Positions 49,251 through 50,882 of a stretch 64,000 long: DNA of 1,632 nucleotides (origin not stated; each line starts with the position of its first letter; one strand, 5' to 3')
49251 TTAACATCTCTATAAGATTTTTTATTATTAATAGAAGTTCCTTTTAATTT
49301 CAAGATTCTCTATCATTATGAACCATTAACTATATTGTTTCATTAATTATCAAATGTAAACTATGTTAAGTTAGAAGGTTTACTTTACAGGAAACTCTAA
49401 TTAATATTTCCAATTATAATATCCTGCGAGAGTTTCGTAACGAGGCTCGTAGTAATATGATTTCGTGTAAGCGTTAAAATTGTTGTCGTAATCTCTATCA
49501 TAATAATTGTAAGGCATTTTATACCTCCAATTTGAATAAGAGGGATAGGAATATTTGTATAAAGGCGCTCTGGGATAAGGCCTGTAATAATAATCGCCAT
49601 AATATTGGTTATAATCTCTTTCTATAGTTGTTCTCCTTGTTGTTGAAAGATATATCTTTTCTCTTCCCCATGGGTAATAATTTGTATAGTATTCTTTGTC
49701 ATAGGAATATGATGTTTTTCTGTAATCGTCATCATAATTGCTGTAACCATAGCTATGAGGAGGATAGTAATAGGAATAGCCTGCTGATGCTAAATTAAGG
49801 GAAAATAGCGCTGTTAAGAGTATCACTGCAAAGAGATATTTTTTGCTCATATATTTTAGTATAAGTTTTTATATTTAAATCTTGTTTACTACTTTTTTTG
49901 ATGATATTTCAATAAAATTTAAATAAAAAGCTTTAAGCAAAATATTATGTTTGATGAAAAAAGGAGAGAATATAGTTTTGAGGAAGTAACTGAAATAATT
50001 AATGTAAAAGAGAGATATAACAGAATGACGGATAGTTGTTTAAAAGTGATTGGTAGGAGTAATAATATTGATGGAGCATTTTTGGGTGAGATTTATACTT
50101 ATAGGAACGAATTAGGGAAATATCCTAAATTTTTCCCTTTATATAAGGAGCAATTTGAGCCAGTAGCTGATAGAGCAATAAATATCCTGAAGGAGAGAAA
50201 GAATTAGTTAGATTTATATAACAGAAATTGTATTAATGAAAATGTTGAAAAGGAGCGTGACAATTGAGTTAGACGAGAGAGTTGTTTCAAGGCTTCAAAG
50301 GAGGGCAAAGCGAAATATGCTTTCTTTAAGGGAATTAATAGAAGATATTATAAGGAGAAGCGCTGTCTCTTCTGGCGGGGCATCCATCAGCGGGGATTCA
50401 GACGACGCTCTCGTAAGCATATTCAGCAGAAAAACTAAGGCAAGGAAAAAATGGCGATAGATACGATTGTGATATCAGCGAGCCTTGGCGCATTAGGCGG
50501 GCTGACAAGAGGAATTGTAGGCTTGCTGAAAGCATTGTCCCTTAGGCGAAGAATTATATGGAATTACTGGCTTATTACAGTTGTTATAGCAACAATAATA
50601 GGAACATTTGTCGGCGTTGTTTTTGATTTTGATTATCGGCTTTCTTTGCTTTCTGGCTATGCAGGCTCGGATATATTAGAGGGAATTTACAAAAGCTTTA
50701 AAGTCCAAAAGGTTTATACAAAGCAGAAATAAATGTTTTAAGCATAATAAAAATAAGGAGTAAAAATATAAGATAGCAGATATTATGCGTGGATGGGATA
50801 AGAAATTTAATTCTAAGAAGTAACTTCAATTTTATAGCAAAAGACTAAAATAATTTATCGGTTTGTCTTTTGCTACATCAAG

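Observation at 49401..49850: Secreted protein that is ~30% tyrosine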

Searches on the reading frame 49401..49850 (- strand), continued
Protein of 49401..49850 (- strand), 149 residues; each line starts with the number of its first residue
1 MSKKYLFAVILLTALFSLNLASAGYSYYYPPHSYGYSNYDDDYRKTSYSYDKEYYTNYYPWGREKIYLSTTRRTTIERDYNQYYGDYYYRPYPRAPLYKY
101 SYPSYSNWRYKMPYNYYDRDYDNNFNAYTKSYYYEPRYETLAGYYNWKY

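Call 41: find_encoding_contigs(protein=P0013, flank=5000, max_places=1)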
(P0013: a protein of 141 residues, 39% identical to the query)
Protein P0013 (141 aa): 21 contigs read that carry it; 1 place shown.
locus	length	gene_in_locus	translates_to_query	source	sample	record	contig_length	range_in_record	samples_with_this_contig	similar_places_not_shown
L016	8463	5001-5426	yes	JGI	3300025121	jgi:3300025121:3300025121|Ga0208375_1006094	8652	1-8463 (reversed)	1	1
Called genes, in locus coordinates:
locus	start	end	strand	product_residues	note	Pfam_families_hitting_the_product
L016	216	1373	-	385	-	PF09997:DUF2238, PF04326:SLFN_AlbA_2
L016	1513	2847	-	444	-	PF02310:B12-binding, PF04055:Radical_SAM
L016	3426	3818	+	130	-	PF24709:DUF7670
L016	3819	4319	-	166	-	-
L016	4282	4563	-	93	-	-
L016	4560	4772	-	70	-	PF19891:DUF6364 (weak)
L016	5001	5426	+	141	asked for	-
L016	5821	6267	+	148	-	PF01909:NTP_transf_2, PF18765:Polbeta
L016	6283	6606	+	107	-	PF01934:HepT-like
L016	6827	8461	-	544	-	?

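Call 44: search_protein_families(library=ncbifam, proteins=[window:49401-49850:-, L008:5487-5852:+, L010:5597-6109:+], max_evalue=1)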
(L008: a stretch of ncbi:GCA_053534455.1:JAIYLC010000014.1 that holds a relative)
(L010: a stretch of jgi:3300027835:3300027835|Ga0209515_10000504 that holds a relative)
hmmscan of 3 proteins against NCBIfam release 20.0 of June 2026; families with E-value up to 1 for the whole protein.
window:49401-49850:- (149 aa): 0 families

L008:5487-5852:+ (121 aa): 0 families

L010:5597-6109:+ (170 aa): 0 families

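Call 58: search_solved_structures(query=A2, max_evalue=10)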
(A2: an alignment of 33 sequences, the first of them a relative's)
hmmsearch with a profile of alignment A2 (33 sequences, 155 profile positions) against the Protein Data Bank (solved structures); distinct sequences matched with E-value up to 10: 0.

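Call 60: fold_search(model_id=the predicted structure, library=pdb)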
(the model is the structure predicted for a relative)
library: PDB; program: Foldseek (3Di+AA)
matches with E <= 10: 92; with E <= 0.001: 0
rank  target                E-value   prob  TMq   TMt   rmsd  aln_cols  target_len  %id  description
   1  6rhv_G                1.1e+00  0.91  0.23  0.13   2.5        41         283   15  Crystal structure of mouse CD11b I-domain (CD11b-I) in complex with Staphylococcus aureus octameric bi-component leuko (released 2019-12-18)
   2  4tw1_C                2.3e+00  0.60  0.21  0.12   2.7        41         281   17  Crystal structure of the octameric pore complex of the Staphylococcus aureus Bi-component Toxin LukGH (released 2014-11-12)
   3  3lf0_B                2.4e+00  0.16  0.13  0.16   6.4        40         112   15  Crystal structure of the ATP bound Mycobacterium tuberculosis nitrogen regulatory PII protein (released 2010-07-07)
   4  9cac_B                2.4e+00  0.13  0.16  0.17  13.9        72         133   10  Cryo-EM structure of the RuvBL lobe of the native human TIP60 complex (composite structure) (released 2025-06-18)
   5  6uwi_E                2.8e+00  0.66  0.20  0.05   2.6        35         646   14  Crystal structure of the Clostridium difficile translocase CDTb (released 2020-01-22)
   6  6uwi_G                2.8e+00  0.66  0.20  0.05   2.6        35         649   14  Crystal structure of the Clostridium difficile translocase CDTb (released 2020-01-22)
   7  6uwi_A                3.3e+00  0.60  0.20  0.05   2.6        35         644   14  Crystal structure of the Clostridium difficile translocase CDTb (released 2020-01-22)
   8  6uwi_D                3.3e+00  0.60  0.20  0.05   2.6        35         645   14  Crystal structure of the Clostridium difficile translocase CDTb (released 2020-01-22)
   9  4u4j                  3.3e+00  0.18  0.16  0.02   4.8        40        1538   12  Crystal structure of Salmonella alpha-2-macroglobulin mutant Y1175G (released 2014-09-17)
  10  6uwr_A                3.3e+00  0.10  0.15  0.04   4.2        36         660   17  Clostridium difficile binary toxin translocase CDTb in asymmetric tetradecamer conformation (released 2020-01-22)
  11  6o2n_A                3.5e+00  0.51  0.19  0.05   2.4        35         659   14  CDTb Double Heptamer Short Form Modeled from Cryo-EM Map Reconstructed using C7 Symmetry (released 2019-10-30)
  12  9jsg                  3.7e+00  0.54  0.20  0.06   2.4        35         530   11  Clostridium perfringens iota toxin pore Ib in pore state (released 2025-05-14)
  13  3jae_A                3.7e+00  0.11  0.10  0.06   6.5        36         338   22  Structure of alpha-1 glycine receptor by single particle electron cryo-microscopy, glycine-bound state (released 2015-09-09)
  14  9fml_A                4.0e+00  0.07  0.14  0.06   4.6        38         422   10  Aerolysin heptamer in membrane inserted form reconstituted in amphipoles. (released 2025-02-12)
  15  4u48                  4.2e+00  0.16  0.15  0.02   4.4        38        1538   13  Crystal structure of Salmonella alpha-2-macroglobulin (released 2014-09-17)
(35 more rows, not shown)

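Call 61: list_cluster_members(proteins=[P0001, P0002, P0011, P0017, P0023, P0028, P0032, P0013, P0019, P0031])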
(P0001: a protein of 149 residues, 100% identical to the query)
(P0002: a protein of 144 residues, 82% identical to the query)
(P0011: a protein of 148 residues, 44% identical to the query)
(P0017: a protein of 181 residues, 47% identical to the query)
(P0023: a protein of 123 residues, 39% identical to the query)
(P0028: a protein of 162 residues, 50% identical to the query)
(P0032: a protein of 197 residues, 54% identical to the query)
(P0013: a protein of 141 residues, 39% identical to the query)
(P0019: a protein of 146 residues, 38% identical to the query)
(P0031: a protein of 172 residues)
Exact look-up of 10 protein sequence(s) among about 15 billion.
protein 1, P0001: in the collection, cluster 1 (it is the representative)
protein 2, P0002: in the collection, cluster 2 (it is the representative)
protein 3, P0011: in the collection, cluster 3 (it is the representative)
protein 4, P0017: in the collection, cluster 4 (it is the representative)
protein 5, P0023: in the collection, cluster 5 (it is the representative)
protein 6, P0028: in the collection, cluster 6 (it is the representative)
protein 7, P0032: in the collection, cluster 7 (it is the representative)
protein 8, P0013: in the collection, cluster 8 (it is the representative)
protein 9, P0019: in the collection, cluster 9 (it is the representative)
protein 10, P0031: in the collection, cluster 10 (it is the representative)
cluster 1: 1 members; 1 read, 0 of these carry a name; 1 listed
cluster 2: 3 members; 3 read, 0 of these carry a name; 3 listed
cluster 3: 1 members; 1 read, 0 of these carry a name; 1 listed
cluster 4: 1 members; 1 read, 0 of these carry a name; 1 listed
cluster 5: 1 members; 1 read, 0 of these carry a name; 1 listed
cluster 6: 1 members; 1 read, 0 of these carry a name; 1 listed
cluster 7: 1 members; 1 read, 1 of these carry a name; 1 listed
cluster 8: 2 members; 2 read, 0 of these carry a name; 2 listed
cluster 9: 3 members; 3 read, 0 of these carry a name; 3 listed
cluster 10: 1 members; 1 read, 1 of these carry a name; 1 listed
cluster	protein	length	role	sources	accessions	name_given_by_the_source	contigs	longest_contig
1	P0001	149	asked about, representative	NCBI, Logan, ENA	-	-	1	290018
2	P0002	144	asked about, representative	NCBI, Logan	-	-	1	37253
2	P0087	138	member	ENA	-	-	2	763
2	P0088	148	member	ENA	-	-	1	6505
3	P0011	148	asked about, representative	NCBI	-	-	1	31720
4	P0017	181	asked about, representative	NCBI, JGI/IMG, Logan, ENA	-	-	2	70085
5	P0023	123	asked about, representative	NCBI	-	-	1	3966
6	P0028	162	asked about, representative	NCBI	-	-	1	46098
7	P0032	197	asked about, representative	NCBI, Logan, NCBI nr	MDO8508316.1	MAG: hypothetical protein Q7S27_01380 [Nanoarchaeota archaeon] | hypothetical protein [Nanoarchaeota archaeon]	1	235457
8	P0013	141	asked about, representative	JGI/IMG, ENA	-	-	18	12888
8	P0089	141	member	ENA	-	-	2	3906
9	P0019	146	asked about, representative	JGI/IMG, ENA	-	-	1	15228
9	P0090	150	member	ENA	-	-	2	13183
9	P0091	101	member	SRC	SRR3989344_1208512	-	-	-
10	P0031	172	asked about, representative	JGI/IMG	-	hypothetical protein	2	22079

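Call 66: find_homologous_proteins(query=A3, max_evalue=0.01)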
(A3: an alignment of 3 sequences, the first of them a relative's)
Query A3 (3 sequences) (121 aa, profile of the alignment): 5 proteins with E <= 0.01 among 376 candidates.
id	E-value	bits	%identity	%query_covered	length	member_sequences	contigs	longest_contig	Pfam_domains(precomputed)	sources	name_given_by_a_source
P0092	2.6e-58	214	35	75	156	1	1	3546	-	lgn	-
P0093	1.4e-43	166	67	12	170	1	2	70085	-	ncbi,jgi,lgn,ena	-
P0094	2.2e-34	137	100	100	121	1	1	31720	-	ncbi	-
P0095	3.2e-14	71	40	100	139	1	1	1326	-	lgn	-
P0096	2.8e-10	59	44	100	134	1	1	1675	-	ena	-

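Call 80: predict_structure(alignment_id=A4)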
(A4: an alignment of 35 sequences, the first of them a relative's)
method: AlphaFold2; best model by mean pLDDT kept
length: 181 residues; sequences in the alignment: 35
mean_pLDDT: 59.4   pTM: 0.25
mean pLDDT of the five models: 59.4, 58.5, 57.5, 56.3, 53.4
residues with pLDDT >= 90: 27; 70-90: 21; 50-70: 58; < 50: 75
segments of 3 or more residues with pLDDT < 50: 34-38, 40-66, 112-146, 179-181
pLDDT, mean of each block of 10 residues (from residue 1): 85 90 61 48 42 39 44 62 92 93 74 45 38 38 47 63 58 51 39
secondary structure, 60 per line:
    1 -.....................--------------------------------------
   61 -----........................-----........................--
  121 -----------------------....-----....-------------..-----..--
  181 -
elements in order: H2-22 E66-89 E95-118 H144-147 H153-156

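Call 81: find_related_loci(query=A2, collection=viral_contigs, flank=5000)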
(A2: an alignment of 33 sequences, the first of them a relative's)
Query A2 (149 aa) in viral_contigs; peptide patterns used: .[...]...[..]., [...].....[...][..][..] (x = any residue, [..] = any of these).
55 stretches matched a pattern, but none encodes a relative of the query by tblastn (E <= 1e-3).

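Call 82: search_protein_families(library=phrogs, proteins=[window:49401-49850:-], max_evalue=0.1)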
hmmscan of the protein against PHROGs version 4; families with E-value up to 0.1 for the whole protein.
window:49401-49850:- (149 aa): 0 families

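Call 89: search_protein_families(library=pfam, alignment_id=A4, max_evalue=0.1)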
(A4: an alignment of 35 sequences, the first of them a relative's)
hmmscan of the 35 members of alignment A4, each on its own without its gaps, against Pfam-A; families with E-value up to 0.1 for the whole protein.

A. member 1, P0017 (181 aa): 0 families

B. families by the number of members that match (of 35 scanned): 5 families
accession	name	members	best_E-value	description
PF12930.12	DUF3836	1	0.015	Family of unknown function (DUF3836)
PF00335.26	Tetraspanin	1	0.033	Tetraspanin family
PF21827.1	New_glue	1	0.058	New glue protein family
PF19397.4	DUF5972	1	0.072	Family of unknown function (DUF5972)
PF07572.17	BCNT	1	0.075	Bucentaur or craniofacial development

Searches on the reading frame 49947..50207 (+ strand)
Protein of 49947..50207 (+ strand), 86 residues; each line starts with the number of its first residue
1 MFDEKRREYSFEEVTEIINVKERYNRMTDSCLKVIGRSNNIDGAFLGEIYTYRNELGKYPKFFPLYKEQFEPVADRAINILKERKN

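Call 5: search_protein_families(library=pfam, proteins=[window:49947-50207:+], max_evalue=1)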
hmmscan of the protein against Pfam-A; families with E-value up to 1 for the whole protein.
window:49947-50207:+ (86 aa): 0 families

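Call 44: search_protein_families(library=ncbifam, proteins=[window:49947-50207:+], max_evalue=1)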
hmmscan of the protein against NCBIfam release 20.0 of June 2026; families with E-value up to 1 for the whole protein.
window:49947-50207:+ (86 aa): 1 family
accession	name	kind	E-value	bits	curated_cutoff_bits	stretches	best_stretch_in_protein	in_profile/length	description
TIGR04470.1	rSAM_mob_pairB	equivalog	0.0088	15.4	410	1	16-71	178-231/285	radical SAM mobile pair protein B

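Call 82: search_protein_families(library=phrogs, proteins=[window:49947-50207:+], max_evalue=0.1)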
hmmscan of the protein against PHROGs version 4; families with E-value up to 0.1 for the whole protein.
window:49947-50207:+ (86 aa): 1 family
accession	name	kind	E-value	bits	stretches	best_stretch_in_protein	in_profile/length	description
phrog_8520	-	unknown function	0.044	14.8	1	19-42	32-55/71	-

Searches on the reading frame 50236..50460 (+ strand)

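Call 5: search_protein_families(library=pfam, proteins=[window:50236-50460:+], max_evalue=1)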
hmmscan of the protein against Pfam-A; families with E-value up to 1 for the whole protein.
window:50236-50460:+ (74 aa): 4 families
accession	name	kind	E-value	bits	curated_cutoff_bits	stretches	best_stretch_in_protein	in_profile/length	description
PF19891.5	DUF6364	-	0.00098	20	27.3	1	8-48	5-39/70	Family of unknown function (DUF6364)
PF22513.2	FitA-like_RHH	-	0.0087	16.4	27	1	11-42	7-38/39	Antitoxin FitA-like, ribbon-helix-helix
PF01402.27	RHH_1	-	0.029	14.8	20.5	1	8-41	2-35/39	Ribbon-helix-helix protein, copG family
PF24434.1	DUF7557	-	0.19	11.7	25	1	9-21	3-15/45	Family of unknown function (DUF7557)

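Call 44: search_protein_families(library=ncbifam, proteins=[window:50236-50460:+], max_evalue=1)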
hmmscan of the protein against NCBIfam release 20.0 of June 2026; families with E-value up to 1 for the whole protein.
window:50236-50460:+ (74 aa): 1 family
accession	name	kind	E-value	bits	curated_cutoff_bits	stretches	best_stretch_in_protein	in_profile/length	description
NF047399.1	BrnA_antitoxin_add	equivalog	0.11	12.7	60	1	5-41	32-68/70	type II toxin-antitoxin system BrnA family antitoxin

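Call 82: search_protein_families(library=phrogs, proteins=[window:50236-50460:+], max_evalue=0.1)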
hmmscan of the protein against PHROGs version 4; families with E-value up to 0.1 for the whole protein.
window:50236-50460:+ (74 aa): 1 family
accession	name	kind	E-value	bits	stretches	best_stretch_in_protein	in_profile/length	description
phrog_582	-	transcription regulation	0.0079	17.5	1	2-41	54-93/105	Arc-like repressor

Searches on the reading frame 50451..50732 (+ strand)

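Call 5: search_protein_families(library=pfam, proteins=[window:50451-50732:+], max_evalue=1)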
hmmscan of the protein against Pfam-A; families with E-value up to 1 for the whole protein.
window:50451-50732:+ (93 aa): 4 families
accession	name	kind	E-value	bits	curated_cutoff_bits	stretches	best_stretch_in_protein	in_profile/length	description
PF16083.10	Phage_holin_3_3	-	0.033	14.8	28.4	1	8-62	2-56/78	LydA holin phage, holin superfamily III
PF04211.18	MtrC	-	0.088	12.3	25.5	1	12-57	76-121/268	Tetrahydromethanopterin S-methyltransferase, subunit C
PF04082.23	Fungal_trans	-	0.17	11.4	23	1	31-67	149-184/262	Fungal specific transcription factor domain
PF04932.20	Wzy_C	-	0.27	11.5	31.7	1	4-64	8-66/149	O-Antigen ligase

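Call 44: search_protein_families(library=ncbifam, proteins=[window:50451-50732:+], max_evalue=1)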
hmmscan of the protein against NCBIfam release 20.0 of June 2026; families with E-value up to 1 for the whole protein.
window:50451-50732:+ (93 aa): 3 families
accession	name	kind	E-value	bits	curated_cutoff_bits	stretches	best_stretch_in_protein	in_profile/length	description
NF045596.1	ECF_S_CD3073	equivalog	0.0091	15.7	180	1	3-70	31-98/174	CD3073 family putative ECF transporter S component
NF008016.0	PRK10746.1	equivalog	0.0094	15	799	1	36-91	401-456/461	amino acid permease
TIGR01148.1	mtrC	equivalog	0.024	14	103.65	1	11-57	74-119/264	tetrahydromethanopterin S-methyltransferase subunit MtrC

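Call 82: search_protein_families(library=phrogs, proteins=[window:50451-50732:+], max_evalue=0.1)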
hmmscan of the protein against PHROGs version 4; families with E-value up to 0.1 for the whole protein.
window:50451-50732:+ (93 aa): 0 families
